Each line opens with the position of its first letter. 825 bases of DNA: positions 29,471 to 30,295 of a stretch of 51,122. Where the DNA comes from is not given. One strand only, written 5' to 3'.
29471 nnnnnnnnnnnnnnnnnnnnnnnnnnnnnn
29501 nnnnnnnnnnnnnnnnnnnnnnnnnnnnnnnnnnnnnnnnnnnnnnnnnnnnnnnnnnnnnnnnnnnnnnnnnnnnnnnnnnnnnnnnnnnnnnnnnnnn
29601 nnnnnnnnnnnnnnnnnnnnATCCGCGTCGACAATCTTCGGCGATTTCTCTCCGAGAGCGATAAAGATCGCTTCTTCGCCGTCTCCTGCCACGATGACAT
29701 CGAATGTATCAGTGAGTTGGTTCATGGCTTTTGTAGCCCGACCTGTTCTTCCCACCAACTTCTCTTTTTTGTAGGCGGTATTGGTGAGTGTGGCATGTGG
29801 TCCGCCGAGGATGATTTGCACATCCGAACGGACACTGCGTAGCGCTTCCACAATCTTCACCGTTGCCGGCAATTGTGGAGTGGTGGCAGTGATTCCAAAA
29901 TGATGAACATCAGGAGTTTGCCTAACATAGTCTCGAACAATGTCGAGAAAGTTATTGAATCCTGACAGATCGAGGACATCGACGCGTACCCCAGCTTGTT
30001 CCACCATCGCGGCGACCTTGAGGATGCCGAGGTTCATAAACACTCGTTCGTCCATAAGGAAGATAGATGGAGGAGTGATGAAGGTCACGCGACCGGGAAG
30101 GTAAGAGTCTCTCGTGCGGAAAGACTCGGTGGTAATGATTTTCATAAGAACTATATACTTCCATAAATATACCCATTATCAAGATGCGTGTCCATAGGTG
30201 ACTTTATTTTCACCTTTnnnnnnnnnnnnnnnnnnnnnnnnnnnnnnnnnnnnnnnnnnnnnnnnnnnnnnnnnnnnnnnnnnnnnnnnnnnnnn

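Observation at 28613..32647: B12-type radical SAM enzyme leading a block of three different methyltransferases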

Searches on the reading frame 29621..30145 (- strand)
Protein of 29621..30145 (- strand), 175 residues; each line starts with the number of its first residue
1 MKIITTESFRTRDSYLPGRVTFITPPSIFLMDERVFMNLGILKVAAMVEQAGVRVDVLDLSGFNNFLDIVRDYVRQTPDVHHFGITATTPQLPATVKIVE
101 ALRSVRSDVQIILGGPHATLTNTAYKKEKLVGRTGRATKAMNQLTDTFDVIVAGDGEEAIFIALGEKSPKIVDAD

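Call 38: search_solved_structures(query=A2, max_evalue=10, show_alignments=5)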
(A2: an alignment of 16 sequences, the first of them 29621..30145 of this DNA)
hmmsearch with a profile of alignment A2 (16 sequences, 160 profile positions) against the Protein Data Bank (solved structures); distinct sequences matched with E-value up to 10: 47.
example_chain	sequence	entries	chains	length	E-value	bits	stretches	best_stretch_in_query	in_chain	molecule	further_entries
2y8e_A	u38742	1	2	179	0.022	18.1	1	23-102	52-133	RAB-PROTEIN 6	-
4dkx_A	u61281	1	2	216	0.026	17.8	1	23-102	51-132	Ras-related protein Rab-6A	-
3cwz_A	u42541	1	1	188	0.028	17.7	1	23-102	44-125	Ras-related protein Rab-6A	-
5lef_A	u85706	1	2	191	0.03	17.7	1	23-102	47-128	Ras-related protein Rab-6A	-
1z0d_A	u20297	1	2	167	0.031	17.6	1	27-104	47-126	Ras-related protein Rab-5C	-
4kyi_B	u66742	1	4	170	0.034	17.5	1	27-103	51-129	Ras-related protein Rab-5C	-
3bbp_A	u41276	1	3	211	0.038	17.3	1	23-102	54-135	Ras-related protein Rab-6A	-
8ij9_A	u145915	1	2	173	0.051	16.9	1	23-102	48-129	Ras-related protein Rab-6B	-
1yzq_A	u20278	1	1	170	0.073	16.4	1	23-102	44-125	small GTP binding protein RAB6 isoform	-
2gil_A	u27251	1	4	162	0.1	15.9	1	23-102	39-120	Ras-related protein Rab-6A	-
4q37_A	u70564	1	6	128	0.14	15.4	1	124-155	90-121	Radical SAM protein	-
1huq_A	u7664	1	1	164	0.14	15.4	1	27-104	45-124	RAB5C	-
1z07_A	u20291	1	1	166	0.15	15.4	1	26-104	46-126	Ras-related protein Rab-5C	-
1zc3_A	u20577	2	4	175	0.16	15.2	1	27-90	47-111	Ras-related protein Ral-A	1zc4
2e9s_A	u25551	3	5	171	0.22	14.8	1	23-102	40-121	Ras-related protein Rab-6B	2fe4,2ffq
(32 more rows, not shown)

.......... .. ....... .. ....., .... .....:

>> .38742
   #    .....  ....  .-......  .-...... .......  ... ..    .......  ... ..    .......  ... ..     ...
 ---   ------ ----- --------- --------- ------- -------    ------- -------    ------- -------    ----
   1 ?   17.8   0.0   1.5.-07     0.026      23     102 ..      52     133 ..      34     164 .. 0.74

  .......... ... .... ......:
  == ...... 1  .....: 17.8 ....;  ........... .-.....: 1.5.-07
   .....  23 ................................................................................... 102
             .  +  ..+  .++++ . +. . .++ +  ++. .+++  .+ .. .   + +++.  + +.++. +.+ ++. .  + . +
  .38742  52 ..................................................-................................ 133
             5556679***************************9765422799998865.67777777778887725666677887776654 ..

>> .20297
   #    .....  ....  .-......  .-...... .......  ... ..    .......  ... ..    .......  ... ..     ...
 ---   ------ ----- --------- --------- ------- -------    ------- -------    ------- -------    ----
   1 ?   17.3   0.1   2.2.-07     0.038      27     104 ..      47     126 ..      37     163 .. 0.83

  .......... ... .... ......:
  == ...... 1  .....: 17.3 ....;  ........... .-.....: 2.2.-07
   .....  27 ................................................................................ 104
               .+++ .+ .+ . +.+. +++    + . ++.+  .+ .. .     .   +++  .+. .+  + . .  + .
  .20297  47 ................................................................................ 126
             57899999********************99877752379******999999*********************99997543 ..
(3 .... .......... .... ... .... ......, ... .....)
